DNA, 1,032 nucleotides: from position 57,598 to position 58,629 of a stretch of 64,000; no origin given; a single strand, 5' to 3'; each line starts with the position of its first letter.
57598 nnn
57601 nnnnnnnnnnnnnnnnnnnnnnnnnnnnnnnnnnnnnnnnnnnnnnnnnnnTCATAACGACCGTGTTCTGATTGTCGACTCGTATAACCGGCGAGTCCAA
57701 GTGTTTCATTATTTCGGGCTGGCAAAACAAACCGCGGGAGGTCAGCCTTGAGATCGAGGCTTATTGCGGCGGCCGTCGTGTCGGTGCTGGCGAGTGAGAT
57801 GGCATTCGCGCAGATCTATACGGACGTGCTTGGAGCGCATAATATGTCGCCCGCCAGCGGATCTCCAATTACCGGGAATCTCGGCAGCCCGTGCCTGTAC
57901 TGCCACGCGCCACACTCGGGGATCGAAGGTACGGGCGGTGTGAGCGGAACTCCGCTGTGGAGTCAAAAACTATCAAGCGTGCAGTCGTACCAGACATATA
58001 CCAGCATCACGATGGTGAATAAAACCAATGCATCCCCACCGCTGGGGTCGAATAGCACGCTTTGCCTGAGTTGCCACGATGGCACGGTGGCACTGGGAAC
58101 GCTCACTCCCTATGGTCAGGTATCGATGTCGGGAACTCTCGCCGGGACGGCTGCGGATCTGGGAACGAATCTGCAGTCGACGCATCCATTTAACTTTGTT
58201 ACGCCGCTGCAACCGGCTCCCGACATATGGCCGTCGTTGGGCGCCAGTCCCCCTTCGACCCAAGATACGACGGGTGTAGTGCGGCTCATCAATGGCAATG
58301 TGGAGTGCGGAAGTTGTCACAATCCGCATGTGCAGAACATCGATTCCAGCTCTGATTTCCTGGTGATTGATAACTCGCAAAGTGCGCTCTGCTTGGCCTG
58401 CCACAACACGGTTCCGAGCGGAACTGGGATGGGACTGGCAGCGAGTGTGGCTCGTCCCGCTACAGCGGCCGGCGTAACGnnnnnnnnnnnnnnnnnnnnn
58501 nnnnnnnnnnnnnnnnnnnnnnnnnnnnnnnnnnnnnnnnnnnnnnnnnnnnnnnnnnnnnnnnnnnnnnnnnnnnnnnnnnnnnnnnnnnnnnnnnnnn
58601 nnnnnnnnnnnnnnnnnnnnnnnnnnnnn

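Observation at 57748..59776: The 11-12-haem cytochrome begins with a full paralogue of the tetrahaem protein, including a shared mature N-terminus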

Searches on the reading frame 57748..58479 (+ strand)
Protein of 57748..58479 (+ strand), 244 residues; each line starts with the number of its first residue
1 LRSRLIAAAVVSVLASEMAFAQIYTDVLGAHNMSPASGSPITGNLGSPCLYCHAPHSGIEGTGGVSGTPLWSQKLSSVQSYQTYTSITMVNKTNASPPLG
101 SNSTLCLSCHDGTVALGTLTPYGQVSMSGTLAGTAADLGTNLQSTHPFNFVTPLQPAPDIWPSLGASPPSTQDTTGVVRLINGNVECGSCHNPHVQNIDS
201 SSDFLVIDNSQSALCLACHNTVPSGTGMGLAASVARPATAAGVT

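Call 41: search_solved_structures(query=A2, max_evalue=10, show_alignments=4)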
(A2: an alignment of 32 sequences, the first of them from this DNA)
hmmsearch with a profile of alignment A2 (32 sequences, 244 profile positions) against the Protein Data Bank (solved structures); distinct sequences matched with E-value up to 10: 8.
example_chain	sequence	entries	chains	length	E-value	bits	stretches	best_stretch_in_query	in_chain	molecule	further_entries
7tfs_A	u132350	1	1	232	7.7e-24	87.4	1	10-220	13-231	Cytochrome c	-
9yuq_N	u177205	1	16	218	2.5e-17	66.1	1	6-220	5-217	Putative multiheme cytochrome c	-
9l08_A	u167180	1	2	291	0.0069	18.8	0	178-201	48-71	Covalently Connected Cytochrome c555 trimer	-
4wjy_A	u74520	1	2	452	1.4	11.3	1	164-221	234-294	Cytochrome c-552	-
2rf7_A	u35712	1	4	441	1.4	11.2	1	166-221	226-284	Cytochrome c-552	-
1gu6_A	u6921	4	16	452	1.6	11.1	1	164-221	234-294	CYTOCHROME C552 | Cytochrome c-552 | Cytochrome c nitrite reductase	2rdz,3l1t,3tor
8rv0_Y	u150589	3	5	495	4.5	9.6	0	171-194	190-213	Octaheme cytochrome c nitrite reductase | Octaheme nitrite c cytochrome c reductase | Octaheme nitrite reductase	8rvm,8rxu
5ze8_A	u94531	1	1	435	9.6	8.5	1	49-82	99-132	cytochrome c552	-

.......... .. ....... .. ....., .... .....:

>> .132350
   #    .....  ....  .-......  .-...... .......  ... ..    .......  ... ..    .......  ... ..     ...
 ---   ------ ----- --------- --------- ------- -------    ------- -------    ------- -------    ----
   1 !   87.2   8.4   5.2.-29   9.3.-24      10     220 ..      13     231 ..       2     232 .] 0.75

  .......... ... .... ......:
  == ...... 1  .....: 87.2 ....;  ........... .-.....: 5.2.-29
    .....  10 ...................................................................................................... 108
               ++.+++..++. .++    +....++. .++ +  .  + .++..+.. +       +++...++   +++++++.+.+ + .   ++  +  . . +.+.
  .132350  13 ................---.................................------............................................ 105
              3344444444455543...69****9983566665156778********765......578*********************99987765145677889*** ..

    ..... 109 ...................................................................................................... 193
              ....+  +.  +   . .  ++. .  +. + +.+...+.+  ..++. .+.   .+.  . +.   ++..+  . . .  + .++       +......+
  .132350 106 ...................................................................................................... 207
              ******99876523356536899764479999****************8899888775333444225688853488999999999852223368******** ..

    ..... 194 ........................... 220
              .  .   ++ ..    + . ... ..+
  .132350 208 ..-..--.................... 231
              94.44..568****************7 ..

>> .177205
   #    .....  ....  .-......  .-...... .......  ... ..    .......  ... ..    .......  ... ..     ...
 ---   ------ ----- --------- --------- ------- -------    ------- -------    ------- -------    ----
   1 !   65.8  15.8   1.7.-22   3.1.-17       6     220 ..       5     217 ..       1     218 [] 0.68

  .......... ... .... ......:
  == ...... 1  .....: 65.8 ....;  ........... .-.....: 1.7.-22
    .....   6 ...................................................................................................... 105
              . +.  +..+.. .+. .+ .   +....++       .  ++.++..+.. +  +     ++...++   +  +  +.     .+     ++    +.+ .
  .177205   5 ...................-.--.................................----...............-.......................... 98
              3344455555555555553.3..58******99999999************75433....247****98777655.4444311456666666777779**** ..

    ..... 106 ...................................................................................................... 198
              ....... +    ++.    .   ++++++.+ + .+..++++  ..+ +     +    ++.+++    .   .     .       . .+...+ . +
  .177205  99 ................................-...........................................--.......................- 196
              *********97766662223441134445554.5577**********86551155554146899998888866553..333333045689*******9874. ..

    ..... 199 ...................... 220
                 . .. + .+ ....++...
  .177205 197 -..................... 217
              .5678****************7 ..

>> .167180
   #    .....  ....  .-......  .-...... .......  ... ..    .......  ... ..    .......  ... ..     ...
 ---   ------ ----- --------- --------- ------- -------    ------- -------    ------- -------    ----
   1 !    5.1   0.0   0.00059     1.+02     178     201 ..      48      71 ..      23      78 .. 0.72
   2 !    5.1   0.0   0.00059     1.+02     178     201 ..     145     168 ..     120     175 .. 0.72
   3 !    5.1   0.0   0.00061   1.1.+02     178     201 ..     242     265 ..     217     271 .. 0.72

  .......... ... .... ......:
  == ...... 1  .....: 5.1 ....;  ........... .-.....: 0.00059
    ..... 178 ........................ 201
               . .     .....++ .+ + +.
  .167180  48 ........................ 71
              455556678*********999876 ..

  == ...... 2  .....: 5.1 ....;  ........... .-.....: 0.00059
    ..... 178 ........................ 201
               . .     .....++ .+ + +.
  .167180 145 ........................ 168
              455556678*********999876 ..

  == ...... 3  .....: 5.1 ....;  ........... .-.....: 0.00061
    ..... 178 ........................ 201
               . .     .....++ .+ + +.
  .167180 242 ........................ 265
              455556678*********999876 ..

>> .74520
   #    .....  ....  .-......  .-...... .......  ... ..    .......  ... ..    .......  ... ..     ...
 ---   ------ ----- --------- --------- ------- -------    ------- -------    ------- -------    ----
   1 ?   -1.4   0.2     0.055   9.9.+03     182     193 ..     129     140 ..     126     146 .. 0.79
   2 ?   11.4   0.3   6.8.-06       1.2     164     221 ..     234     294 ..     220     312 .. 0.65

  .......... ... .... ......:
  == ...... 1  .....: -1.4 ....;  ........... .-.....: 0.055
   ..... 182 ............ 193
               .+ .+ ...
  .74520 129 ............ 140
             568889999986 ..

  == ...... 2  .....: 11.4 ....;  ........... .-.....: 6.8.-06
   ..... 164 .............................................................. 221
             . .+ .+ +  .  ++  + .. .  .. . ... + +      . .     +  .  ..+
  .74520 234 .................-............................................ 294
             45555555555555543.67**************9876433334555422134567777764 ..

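Call 51: predict_structure(alignment_id=A2)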
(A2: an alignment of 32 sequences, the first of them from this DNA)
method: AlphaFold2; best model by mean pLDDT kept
length: 244 residues; sequences in the alignment: 32
mean_pLDDT: 33.1   pTM: 0.18
mean pLDDT of the five models: 33.1, 32.6, 32.3, 31.5, 30.1
residues with pLDDT >= 90: 0; 70-90: 0; 50-70: 17; < 50: 227
segments of 3 or more residues with pLDDT < 50: 18-244
pLDDT, mean of each block of 10 residues (from residue 1): 62 55 32 29 27 26 32 28 31 31 26 27 33 41 29 36 31 35 30 29 34 28 31 30 33
secondary structure, 60 per line:
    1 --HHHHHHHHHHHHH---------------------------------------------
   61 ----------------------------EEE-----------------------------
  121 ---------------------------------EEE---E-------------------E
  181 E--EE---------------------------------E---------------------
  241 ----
elements in order: H3-15 E89-91 E154-156

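Call 62: search_protein_representatives(alignment_id=A2)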
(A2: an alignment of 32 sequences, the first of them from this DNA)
Query: 32 sequences, 244 profile positions. Proteins with E-value up to 0.001 (for the whole library): 4833; up to 1e-10: 2647; up to 1e-30: 56. The best 150 are listed.
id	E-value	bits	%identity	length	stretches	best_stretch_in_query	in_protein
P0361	6.1e-121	418.5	-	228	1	2-228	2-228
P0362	5.7e-81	287.6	-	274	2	56-241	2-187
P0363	2.4e-73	262.7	-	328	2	8-240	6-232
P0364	1.6e-69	250.1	-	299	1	9-221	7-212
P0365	1.2e-66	240.7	-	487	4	92-225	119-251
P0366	1.6e-66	240.3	-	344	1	10-221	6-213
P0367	2.5e-66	239.7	-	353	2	1-227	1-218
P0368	8.7e-66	237.9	-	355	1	9-229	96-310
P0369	1.3e-65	237.4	-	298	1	2-224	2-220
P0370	2.8e-65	236.3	-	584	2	13-224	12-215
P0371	6.5e-65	235.1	-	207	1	6-215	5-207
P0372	1.1e-64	234.3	-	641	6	9-225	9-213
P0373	2.1e-64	233.4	-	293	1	28-235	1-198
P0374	8.0e-64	231.5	-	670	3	8-233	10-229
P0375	1.7e-63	230.4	-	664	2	12-231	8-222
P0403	2.5e-34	134.9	-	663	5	7-223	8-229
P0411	1.6e-31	125.7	-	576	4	7-220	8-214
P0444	1.5e-28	115.9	-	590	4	7-222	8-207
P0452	1.0e-27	113.3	-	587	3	12-228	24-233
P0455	1.3e-27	112.9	-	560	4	2-222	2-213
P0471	8.7e-27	110.2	-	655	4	7-236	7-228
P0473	1.5e-26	109.5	-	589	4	18-223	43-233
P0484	6.3e-26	107.4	-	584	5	25-224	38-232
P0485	7.5e-26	107.1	-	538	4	9-223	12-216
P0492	1.6e-25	106.1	-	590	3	7-237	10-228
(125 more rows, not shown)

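Call 64: list_cluster_members(proteins=[P0411, P0444, P0452, P0471, P0473, P0484, P0485, P0492, P0403, P0455])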
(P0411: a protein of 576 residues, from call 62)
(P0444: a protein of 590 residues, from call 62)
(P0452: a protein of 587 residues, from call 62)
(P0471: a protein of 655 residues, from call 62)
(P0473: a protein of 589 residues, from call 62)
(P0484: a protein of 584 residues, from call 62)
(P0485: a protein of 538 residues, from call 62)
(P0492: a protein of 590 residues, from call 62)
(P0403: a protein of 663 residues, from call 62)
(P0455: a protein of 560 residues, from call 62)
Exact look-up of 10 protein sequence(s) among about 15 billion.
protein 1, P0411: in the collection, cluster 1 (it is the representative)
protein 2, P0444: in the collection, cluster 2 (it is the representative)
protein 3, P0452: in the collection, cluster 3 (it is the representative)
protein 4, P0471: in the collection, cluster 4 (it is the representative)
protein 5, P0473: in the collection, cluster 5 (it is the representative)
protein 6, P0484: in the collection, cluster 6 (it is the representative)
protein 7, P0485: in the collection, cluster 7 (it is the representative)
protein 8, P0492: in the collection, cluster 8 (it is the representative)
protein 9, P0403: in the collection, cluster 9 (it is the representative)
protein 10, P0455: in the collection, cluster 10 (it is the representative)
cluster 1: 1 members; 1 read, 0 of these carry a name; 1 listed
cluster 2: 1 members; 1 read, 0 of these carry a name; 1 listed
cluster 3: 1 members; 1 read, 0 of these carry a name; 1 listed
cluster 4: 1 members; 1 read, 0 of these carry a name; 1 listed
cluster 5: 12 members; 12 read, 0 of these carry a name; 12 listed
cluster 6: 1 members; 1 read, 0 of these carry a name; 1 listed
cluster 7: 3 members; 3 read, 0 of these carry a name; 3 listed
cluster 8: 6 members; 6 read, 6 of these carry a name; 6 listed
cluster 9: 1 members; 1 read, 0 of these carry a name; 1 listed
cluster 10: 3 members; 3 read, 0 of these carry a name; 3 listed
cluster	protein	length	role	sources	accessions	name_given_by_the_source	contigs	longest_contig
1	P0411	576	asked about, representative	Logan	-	-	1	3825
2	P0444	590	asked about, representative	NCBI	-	-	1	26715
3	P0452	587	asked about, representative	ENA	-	-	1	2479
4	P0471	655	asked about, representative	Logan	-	-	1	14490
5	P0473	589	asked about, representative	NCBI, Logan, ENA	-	-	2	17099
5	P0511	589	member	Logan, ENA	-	-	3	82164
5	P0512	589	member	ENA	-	-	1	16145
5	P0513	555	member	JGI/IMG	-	-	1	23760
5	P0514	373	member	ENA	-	-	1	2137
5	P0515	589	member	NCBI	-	-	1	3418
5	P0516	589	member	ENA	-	-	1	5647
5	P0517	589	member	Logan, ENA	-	-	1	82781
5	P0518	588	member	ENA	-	-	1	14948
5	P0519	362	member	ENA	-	-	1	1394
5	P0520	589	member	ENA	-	-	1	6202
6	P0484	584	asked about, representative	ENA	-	-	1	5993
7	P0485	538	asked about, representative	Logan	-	-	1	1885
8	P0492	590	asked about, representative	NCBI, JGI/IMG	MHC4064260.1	MAG: cytochrome c3 family protein [Planctomycetota bacterium] | predicted CXXCH cytochrome family protein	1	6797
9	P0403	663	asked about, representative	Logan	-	-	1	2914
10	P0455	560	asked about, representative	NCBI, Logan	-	-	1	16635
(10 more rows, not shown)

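Call 65: find_encoding_contigs(protein=P0517, flank=10000, max_places=1)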
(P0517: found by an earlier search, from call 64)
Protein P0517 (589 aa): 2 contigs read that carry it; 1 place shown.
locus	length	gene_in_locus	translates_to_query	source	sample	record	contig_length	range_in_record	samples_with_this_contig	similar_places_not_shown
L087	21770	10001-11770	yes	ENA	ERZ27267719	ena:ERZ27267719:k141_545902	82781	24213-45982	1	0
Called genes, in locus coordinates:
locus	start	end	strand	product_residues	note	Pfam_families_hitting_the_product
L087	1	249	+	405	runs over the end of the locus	PF07719:TPR_2 (faint), PF13432:TPR_16 (faint), PF23914:TPR_CcmH_CycH, PF23892:Ig_CycH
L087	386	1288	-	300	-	PF13276:HTH_21 (weak), PF00665:rve, PF13683:rve_3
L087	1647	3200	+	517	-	PF00512:HisKA (weak), PF02518:HATPase_c, PF14501:HATPase_c_5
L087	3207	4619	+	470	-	PF00072:Response_reg, PF00158:Sigma54_activat, PF14532:Sigma54_activ_2, PF13191:AAA_16 (weak), PF00004:AAA (weak), PF07728:AAA_5, PF25601:AAA_lid_14, PF02954:HTH_8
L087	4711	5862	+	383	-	PF01731:Arylesterase (faint), PF06739:SBBP (faint), PF08450:SGL (weak), PF17170:DUF5128 (faint), PF24684:Vgb_lyase (faint), PF25021:TEN_NHL (faint), PF01436:NHL (faint)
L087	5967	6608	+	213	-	PF14522:Cytochrome_C7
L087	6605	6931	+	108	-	PF14522:Cytochrome_C7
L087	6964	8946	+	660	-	-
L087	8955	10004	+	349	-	PF08450:SGL (faint), PF25021:TEN_NHL (faint), PF01436:NHL (weak), PF17170:DUF5128 (faint), PF01436:NHL (weak)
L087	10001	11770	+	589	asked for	PF14537:Cytochrom_c3_2 (faint), PF14522:Cytochrome_C7 (faint), PF09699:Paired_CXXCH_1 (weak), PF22113:Mtrc-MtrF_II-IV_dom (weak)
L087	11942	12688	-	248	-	PF09699:Paired_CXXCH_1 (faint)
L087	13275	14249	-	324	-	PF14495:Cytochrom_C550 (faint), PF00034:Cytochrom_C, PF13442:Cytochrome_CBB3, PF00034:Cytochrom_C, PF13442:Cytochrome_CBB3, PF00034:Cytochrom_C (weak)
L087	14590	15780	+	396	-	PF05762:VWA_CoxE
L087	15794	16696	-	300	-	PF00211:Guanylate_cyc, PF16697:Yop-YscD_cpl (weak), PF00498:FHA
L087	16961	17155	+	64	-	-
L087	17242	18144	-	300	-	PF00211:Guanylate_cyc, PF16697:Yop-YscD_cpl (weak), PF00498:FHA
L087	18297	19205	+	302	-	-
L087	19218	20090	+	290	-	PF11845:Tll0287-like, PF00672:HAMP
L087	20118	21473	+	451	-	PF00069:Pkinase, PF07714:PK_Tyr_Ser-Thr, PF03109:ABC1 (weak), PF26309:DUF8082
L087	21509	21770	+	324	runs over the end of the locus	PF03401:TctC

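Call 66: find_encoding_contigs(protein=P0444, flank=10000, max_places=1)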
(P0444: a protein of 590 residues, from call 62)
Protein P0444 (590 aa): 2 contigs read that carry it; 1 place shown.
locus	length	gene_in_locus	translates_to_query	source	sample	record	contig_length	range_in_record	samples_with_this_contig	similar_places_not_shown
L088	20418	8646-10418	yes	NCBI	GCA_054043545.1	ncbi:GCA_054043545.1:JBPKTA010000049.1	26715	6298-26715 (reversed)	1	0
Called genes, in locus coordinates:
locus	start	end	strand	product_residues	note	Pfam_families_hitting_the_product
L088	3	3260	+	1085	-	?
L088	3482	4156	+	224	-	PF14522:Cytochrome_C7 (faint), PF09699:Paired_CXXCH_1 (faint)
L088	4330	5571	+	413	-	PF25021:TEN_NHL (faint), PF08450:SGL (faint), PF24684:Vgb_lyase, PF01436:NHL (faint), PF17170:DUF5128 (faint)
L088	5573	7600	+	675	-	-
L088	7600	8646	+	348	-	PF08450:SGL (faint), PF01436:NHL (faint), PF25021:TEN_NHL (weak), PF17170:DUF5128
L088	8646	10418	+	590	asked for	PF14522:Cytochrome_C7 (faint), PF09699:Paired_CXXCH_1, PF14537:Cytochrom_c3_2 (weak), PF09699:Paired_CXXCH_1 (weak)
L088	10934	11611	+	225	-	PF14537:Cytochrom_c3_2 (faint), PF14522:Cytochrome_C7 (faint), PF09699:Paired_CXXCH_1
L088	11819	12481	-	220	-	PF14537:Cytochrom_c3_2 (faint), PF14522:Cytochrome_C7 (faint), PF09699:Paired_CXXCH_1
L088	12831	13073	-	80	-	-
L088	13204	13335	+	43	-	-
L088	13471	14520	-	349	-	PF13624:SurA_N_3, PF13623:SurA_N_2, PF09312:SurA_N, PF13145:Rotamase_2, PF13616:Rotamase_3, PF00639:Rotamase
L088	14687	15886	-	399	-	PF01731:Arylesterase (faint), PF08450:SGL (weak), PF25021:TEN_NHL (faint), PF17170:DUF5128, PF01436:NHL, PF17170:DUF5128 (weak), PF01436:NHL (weak), PF17170:DUF5128 (weak)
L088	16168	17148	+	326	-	PF14522:Cytochrome_C7 (faint), PF09699:Paired_CXXCH_1 (faint), PF14537:Cytochrom_c3_2 (faint)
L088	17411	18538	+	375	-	PF02085:Cytochrom_CIII (faint), PF14522:Cytochrome_C7 (faint), PF14537:Cytochrom_c3_2 (faint), PF09699:Paired_CXXCH_1 (faint), PF22113:Mtrc-MtrF_II-IV_dom (weak)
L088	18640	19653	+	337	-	-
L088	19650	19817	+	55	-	-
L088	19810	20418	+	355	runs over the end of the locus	PF14522:Cytochrome_C7 (faint)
